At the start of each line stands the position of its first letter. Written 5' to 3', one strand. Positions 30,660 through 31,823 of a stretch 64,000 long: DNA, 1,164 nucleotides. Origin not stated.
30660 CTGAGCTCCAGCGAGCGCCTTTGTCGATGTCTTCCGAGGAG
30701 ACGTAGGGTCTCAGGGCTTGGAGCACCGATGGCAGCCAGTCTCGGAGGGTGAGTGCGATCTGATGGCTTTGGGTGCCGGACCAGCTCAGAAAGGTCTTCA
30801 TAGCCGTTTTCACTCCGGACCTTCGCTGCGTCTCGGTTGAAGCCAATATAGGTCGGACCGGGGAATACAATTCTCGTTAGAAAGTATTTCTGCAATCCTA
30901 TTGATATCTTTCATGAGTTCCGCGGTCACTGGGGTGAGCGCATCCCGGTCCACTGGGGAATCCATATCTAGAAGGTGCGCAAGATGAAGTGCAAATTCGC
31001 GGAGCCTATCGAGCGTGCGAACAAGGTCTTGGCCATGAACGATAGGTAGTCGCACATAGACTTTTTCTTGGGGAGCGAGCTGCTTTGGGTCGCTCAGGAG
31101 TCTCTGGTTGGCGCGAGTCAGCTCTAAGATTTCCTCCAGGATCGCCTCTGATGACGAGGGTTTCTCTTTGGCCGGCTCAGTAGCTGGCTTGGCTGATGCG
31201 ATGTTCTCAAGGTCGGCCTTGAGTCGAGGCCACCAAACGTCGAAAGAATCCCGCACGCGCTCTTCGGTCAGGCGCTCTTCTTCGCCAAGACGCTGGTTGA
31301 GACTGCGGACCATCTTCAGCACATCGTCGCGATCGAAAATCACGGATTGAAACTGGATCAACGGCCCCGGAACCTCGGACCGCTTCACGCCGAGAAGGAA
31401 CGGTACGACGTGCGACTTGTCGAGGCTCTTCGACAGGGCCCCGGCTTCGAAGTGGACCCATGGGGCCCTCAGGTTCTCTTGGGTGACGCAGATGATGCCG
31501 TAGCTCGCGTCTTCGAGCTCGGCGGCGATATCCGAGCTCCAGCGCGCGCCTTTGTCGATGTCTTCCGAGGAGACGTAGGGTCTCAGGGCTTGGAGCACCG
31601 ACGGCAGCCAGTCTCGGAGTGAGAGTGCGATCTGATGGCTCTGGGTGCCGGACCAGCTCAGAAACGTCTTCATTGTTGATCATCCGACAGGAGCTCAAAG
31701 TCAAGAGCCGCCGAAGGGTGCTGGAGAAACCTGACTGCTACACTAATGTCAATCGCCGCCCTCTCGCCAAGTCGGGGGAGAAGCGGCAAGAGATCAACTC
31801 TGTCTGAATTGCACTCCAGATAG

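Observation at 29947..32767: Three-gene operon: two tandem TIR-domain proteins plus a single-pass coiled-coil membrane protein. Candidate novel Thoeris-like anti-phage system.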

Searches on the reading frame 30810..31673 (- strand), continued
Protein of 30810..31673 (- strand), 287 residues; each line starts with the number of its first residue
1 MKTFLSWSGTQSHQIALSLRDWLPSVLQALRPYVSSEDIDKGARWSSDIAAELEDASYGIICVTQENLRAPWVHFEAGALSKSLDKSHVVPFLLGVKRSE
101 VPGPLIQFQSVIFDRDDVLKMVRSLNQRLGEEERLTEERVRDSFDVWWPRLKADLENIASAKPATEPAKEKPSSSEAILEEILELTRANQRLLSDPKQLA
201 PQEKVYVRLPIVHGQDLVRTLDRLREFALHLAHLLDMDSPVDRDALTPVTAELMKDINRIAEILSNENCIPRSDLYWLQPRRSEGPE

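Call 63: search_solved_structures(query=A3, max_evalue=1, show_alignments=2)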
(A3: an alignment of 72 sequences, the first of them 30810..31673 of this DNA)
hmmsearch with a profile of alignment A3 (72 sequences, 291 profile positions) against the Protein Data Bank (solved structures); distinct sequences matched with E-value up to 1: 5.
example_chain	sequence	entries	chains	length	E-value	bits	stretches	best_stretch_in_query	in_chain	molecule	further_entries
3ok8_A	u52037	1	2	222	0.0024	20.7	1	169-278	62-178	Brain-specific angiogenesis inhibitor 1-associated protein 2-like protein 2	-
7uxr_A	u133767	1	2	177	0.088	15.5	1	51-136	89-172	TIR domain protein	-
8gl3_A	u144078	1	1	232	0.27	13.9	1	174-276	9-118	pRLB-519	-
2ip6_A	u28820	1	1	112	0.42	13.3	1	173-256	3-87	PapB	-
9ugr_A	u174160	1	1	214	0.82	12.4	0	206-282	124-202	Syn-F4-Link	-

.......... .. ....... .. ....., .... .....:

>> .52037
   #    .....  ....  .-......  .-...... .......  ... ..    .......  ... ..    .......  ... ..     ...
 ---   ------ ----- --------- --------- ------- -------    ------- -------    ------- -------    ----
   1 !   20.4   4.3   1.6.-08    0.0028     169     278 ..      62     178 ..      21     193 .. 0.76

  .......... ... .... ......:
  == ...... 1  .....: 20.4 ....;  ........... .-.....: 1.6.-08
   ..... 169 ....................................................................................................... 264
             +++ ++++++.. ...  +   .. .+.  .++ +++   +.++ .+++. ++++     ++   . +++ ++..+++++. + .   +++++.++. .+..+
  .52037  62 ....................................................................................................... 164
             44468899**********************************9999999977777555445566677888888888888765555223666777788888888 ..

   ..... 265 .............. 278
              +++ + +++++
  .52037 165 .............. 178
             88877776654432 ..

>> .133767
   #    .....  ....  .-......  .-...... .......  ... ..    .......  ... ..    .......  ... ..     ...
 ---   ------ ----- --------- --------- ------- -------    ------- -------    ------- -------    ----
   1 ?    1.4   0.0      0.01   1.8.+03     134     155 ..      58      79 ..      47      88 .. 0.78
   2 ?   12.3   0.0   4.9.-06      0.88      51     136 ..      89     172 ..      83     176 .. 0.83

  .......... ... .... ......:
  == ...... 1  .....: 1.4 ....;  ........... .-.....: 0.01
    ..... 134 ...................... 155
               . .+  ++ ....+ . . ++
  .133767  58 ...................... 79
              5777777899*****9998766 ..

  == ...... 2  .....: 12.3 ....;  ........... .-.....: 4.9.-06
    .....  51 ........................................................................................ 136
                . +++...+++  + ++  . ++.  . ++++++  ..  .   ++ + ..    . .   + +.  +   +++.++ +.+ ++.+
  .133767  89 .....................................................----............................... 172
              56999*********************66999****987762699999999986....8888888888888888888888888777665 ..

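Call 65: predict_structure(alignment_id=A3)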
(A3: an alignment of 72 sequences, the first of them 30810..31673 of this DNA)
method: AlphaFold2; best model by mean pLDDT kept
length: 287 residues; sequences in the alignment: 72
mean_pLDDT: 80.9   pTM: 0.61
mean pLDDT of the five models: 80.9, 80.6, 80.2, 79.4, 77.3
residues with pLDDT >= 90: 126; 70-90: 76; 50-70: 73; < 50: 12
segments of 3 or more residues with pLDDT < 50: 208-211, 282-287
pLDDT, mean of each block of 10 residues (from residue 1): 94 96 98 78 64 92 94 87 92 96 92 98 98 98 98 97 64 71 88 78 53 60 73 64 71 73 63 59 47
secondary structure, 60 per line:
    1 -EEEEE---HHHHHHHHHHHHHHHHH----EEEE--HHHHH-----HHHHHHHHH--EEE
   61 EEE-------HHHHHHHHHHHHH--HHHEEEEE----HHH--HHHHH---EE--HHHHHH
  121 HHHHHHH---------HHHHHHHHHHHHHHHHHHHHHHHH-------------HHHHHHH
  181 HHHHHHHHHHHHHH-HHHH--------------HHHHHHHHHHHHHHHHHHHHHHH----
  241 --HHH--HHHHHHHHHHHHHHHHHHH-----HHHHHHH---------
elements in order: E2-6 H10-26 E31-34 H37-41 H47-55 E58-63 H71-83 E89-93 H103-107 H115-127 H137-160 H174-194 H196-199 H214-236 H248-266 H272-278

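Call 68: fold_search(model_id=the predicted structure, library=pdb)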
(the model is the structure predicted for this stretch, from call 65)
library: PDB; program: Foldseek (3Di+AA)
matches with E <= 10: 1354; with E <= 0.001: 6
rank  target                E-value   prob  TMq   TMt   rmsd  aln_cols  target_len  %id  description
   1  8isy_B                2.8e-04  1.00  0.34  0.23   7.7       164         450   16  Cryo-EM structure of free-state Crt-SPARTA (released 2023-10-18)
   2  8i87_C                4.5e-04  1.00  0.36  0.26   7.3       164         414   12  Cryo-EM structure of TIR-APAZ/Ago-gRNA-DNA complex (released 2023-07-19)
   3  8ifl_F                5.7e-04  1.00  0.32  0.23   7.6       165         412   11  Cryo-EM structure of tetrameric SPARTA gRNA-ssDNA target complex in state 1 (released 2024-01-17)
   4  8qlo_A                6.3e-04  1.00  0.37  0.25   7.4       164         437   15  CryoEM structure of the apo SPARTA (BabAgo/TIR-APAZ) complex (released 2024-01-31)
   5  8u72_D                8.9e-04  1.00  0.34  0.25   7.2       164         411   13  Cryo-EM structure of the SPARTA oligomer with guide RNA and target DNA (released 2024-06-12)
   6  6dqi_A                9.5e-04  1.00  0.28  0.42  11.5       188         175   13  Crystal structure of SsuE FMN reductase Y118A mutant in apo form. (released 2019-01-09)
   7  8u72_H                1.0e-03  1.00  0.39  0.28   5.3       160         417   11  Cryo-EM structure of the SPARTA oligomer with guide RNA and target DNA (released 2024-06-12)
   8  8i87_G                1.1e-03  1.00  0.39  0.29   5.1       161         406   10  Cryo-EM structure of TIR-APAZ/Ago-gRNA-DNA complex (released 2023-07-19)
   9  8i87_A                1.3e-03  1.00  0.40  0.29   5.0       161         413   10  Cryo-EM structure of TIR-APAZ/Ago-gRNA-DNA complex (released 2023-07-19)
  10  8i88_C                1.4e-03  1.00  0.33  0.24   8.0       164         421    9  Cryo-EM structure of TIR-APAZ/Ago-gRNA complex (released 2023-07-05)
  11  8spo_I                1.7e-03  1.00  0.39  0.31   4.9       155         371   12  Tetramerized activation of MapSPARTA bound with NAD+ (released 2023-08-23)
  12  2aml_B                1.7e-03  1.00  0.34  0.28   5.8       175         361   13  Crystal structure of Lmo0035 protein (46906266) from LISTERIA MONOCYTOGENES 4b F2365 at 1.50 A resolution (released 2005-10-18)
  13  8oz6_A                1.7e-03  1.00  0.31  0.23   7.4       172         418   10  cryoEM structure of SPARTA complex ligand-free (released 2023-08-16)
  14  8ifl_A                1.8e-03  1.00  0.36  0.26   5.8       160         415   14  Cryo-EM structure of tetrameric SPARTA gRNA-ssDNA target complex in state 1 (released 2024-01-17)
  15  6dqp_B                1.9e-03  1.00  0.28  0.41  11.2       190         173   13  Crystal structure of SsuE FMN reductase Delta118 mutant in apo form (released 2019-01-09)
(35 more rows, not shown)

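Call 70: find_homologous_proteins(query=L081:3204-3758:+)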
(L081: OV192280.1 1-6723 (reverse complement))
Query L081:3204-3758:+ (185 aa): 49 proteins with E <= 0.001 among 270 candidates.
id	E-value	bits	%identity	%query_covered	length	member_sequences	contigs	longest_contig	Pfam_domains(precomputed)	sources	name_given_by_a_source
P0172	5.9e-113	393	99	100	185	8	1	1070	-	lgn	-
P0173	2.1e-97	342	85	100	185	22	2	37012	-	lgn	-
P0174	8.4e-94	330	81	100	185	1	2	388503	-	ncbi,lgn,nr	ncbi:hypothetical protein D1V28_000509 [Escherichia coli]|nr:hypothetical protein [Escherichia coli]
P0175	1.2e-93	330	81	100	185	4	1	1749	-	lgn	-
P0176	1.7e-93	329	83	100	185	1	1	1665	-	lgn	-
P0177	2.1e-92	326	81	100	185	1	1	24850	-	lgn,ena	-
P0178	6.5e-92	324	80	100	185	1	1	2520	-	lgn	-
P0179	7.5e-87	308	74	100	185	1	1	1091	-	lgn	-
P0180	3.0e-83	296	72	100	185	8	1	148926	-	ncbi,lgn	ncbi:hypothetical protein ACGU0V_004005 [Serratia marcescens]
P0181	3.7e-80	286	70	100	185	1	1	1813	-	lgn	-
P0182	1.0e-78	281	66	100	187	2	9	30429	-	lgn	-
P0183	1.7e-60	222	57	100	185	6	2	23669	-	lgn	-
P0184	1.2e-59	219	59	99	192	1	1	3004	-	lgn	-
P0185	1.3e-59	219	58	100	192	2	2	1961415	-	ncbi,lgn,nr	ncbi:hypothetical protein PEC301653_03610 [Pectobacterium carotovorum subsp. carotovorum]|nr:hypothe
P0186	1.3e-59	219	57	99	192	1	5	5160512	-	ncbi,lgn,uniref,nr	ncbi:TPA: hypothetical protein MBD98_003371 [Klebsiella aerogenes]|uniref:hypothetical protein n=1 T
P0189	5.1e-59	217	54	99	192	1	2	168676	-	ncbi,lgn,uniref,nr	ncbi:hypothetical protein GBN33_05450 [Plesiomonas shigelloides]|uniref:hypothetical protein n=1 Tax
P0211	5.5e-41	158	42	100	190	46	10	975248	-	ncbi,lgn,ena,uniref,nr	ncbi:TPA: hypothetical protein N2R22_002997 [Klebsiella pneumoniae]|uniref:hypothetical protein n=1 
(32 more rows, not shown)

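Call 71: find_encoding_contigs(protein=P0211, flank=4000, max_places=3)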
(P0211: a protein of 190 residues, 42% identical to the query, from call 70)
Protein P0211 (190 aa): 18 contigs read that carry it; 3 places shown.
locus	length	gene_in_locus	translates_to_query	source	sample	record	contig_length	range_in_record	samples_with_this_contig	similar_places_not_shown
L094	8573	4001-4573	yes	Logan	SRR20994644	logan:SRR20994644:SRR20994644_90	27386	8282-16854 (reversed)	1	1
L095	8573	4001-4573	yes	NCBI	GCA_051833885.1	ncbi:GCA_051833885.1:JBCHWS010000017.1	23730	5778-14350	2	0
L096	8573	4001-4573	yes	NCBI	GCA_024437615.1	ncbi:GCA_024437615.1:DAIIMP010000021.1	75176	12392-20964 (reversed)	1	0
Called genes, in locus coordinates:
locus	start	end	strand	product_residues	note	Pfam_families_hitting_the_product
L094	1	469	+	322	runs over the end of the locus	PF13730:HTH_36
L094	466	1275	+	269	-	PF02086:MethyltransfD12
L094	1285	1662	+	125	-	PF05866:RusA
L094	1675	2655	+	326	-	PF06147:DUF968, PF16784:HNHc_6 (weak)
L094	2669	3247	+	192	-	PF06576:DUF1133, PF06530:Phage_antitermQ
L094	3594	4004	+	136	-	-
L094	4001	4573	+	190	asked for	-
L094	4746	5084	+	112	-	PF05106:Phage_holin_3_1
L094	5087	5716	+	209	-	PF00182:Glyco_hydro_19 (weak)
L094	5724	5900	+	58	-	-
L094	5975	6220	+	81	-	PF10834:DUF2560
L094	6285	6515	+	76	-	-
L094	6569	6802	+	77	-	-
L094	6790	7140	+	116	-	PF01844:HNH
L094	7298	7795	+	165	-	PF05119:Terminase_4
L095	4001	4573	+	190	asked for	-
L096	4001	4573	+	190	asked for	-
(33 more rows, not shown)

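Call 72: find_encoding_contigs(protein=P0189, flank=4000, max_places=2)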
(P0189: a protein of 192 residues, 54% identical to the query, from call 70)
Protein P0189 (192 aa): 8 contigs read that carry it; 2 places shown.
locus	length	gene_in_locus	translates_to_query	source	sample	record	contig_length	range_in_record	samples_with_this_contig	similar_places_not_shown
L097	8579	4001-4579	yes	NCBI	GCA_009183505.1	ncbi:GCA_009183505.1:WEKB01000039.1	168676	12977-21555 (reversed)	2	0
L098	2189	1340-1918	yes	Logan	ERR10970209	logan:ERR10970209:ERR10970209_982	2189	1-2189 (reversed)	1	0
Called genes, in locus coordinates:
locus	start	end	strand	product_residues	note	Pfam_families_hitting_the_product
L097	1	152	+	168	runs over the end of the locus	PF06530:Phage_antitermQ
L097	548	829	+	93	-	-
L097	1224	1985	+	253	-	-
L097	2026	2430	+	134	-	PF02661:Fic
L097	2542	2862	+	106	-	PF05106:Phage_holin_3_1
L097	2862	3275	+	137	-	PF13539:Peptidase_M15_4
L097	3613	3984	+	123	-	-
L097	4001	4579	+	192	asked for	-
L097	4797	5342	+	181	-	PF10721:DUF2514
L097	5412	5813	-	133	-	PF04151:PPC (weak)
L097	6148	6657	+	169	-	PF07471:Phage_Nu1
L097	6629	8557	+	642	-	PF05876:GpA_ATPase, PF20454:GpA_nuclease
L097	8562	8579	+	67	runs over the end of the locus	PF02831:gpW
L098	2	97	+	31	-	?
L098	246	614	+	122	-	PF13539:Peptidase_M15_4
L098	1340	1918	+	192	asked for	-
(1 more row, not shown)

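Call 74: find_related_loci(query=A3, collection=viral_contigs, flank=5000)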
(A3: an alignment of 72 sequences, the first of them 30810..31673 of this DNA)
Query A3 (287 aa) in viral_contigs; peptide patterns used: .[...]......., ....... (x = any residue, [..] = any of these).
193 stretches matched a pattern; 97 encode a relative of the query (tblastn E <= 1e-3); the best 80 are kept; 80 distinct loci.
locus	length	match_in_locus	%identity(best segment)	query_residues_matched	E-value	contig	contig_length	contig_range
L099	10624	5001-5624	55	1-201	5e-72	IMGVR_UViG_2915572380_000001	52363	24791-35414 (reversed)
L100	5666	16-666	50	1-223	2e-70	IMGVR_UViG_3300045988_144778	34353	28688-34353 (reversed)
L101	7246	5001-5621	54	1-203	2e-73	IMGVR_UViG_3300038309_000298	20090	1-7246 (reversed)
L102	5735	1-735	46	1-231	3e-69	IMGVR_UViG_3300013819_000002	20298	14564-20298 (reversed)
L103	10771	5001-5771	46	1-237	3e-69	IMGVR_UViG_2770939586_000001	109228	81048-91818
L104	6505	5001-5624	51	1-203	1e-66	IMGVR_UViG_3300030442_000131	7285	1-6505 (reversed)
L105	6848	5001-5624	50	1-203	7e-66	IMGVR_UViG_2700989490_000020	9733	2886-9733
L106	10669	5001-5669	48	1-221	9e-65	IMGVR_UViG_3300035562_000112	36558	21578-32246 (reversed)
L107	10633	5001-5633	49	1-205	1e-64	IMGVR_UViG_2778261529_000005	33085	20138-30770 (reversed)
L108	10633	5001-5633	49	1-205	1e-64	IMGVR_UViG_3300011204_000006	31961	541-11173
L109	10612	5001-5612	55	1-201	3e-64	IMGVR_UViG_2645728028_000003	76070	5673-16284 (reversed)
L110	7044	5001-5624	50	1-203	7e-66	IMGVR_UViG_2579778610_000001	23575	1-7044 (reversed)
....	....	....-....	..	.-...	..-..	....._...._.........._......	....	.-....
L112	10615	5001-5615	46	1-205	5e-62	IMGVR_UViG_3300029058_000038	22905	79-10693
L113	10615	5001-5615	46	1-205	3e-62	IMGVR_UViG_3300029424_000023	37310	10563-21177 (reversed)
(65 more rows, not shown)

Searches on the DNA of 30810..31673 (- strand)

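Call 67: search_dna_similar(query=L081:2750-4960:+, collection=ecoli_genomes, mode=near, max_rows=12, rows=spread)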
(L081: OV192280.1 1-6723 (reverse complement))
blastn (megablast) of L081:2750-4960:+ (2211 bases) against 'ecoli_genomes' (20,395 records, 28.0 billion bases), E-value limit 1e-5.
Records with a match: 14; places in all: 14; records where one place covers at least 80% of the query: 14.
Genomes with a match: 14 of 5426; with a place that covers at least 80% of the query: 14. Places per genome that has any: lowest 1, median 1, highest 1. On chromosomes: 14 places; on plasmids: 0.
Best place of each record, by identity: >=99% 14.
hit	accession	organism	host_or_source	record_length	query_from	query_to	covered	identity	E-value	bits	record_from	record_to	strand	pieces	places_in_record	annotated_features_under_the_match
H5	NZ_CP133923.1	Escherichia coli strain M21816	Homo sapiens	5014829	1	2211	100%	100.0%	0e+0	4078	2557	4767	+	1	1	toll/interleukin-1 receptor domain-containing protein | hypothetical protein (x2)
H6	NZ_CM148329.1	Escherichia coli strain 01G17CRGN001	Homo sapiens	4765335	1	2211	100%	99.8%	0e+0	4056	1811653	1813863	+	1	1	toll/interleukin-1 receptor domain-containing protein | hypothetical protein (x2)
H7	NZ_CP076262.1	Escherichia coli strain 0-4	Homo sapiens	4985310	1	2211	100%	99.6%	0e+0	4034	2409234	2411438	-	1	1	toll/interleukin-1 receptor domain-containing protein | hypothetical protein (x2)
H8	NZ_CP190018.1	Escherichia coli strain EC17CM6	chicken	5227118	1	2211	100%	99.6%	0e+0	4034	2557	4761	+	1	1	toll/interleukin-1 receptor domain-containing protein | hypothetical protein (x2)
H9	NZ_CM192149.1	Escherichia coli strain Ec-U3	Homo sapiens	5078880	1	2211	100%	99.6%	0e+0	4034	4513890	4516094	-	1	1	toll/interleukin-1 receptor domain-containing protein | hypothetical protein (x2)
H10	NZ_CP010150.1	Escherichia coli strain D7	dog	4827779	1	2211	100%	99.6%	0e+0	4028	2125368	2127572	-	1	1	toll/interleukin-1 receptor domain-containing protein | hypothetical protein (x2)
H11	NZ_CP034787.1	Escherichia coli strain ECCNB20-2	chicken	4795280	1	2211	100%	99.6%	0e+0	4028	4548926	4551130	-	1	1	toll/interleukin-1 receptor domain-containing protein | hypothetical protein (x2)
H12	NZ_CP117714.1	Escherichia coli strain PBS4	Duck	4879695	1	2211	100%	99.6%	0e+0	4028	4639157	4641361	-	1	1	toll/interleukin-1 receptor domain-containing protein | hypothetical protein (x2)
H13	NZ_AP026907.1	Escherichia coli strain MY732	Canis lupus familiaris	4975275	1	2211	100%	99.6%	0e+0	4028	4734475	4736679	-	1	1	toll/interleukin-1 receptor domain-containing protein | hypothetical protein (x2)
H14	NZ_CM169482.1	Escherichia coli strain EC19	Homo sapiens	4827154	1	2211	100%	99.6%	0e+0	4028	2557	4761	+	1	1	toll/interleukin-1 receptor domain-containing protein | hypothetical protein (x2)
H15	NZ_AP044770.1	Escherichia coli strain TK3888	calf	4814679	1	2211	100%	99.6%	0e+0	4028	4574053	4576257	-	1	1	toll/interleukin-1 receptor domain-containing protein | hypothetical protein (x2)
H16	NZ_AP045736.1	Escherichia coli strain 36C_1_fosA3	Bos taurus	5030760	1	2211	100%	99.6%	0e+0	4028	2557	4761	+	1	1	toll/interleukin-1 receptor domain-containing protein | hypothetical protein (x2)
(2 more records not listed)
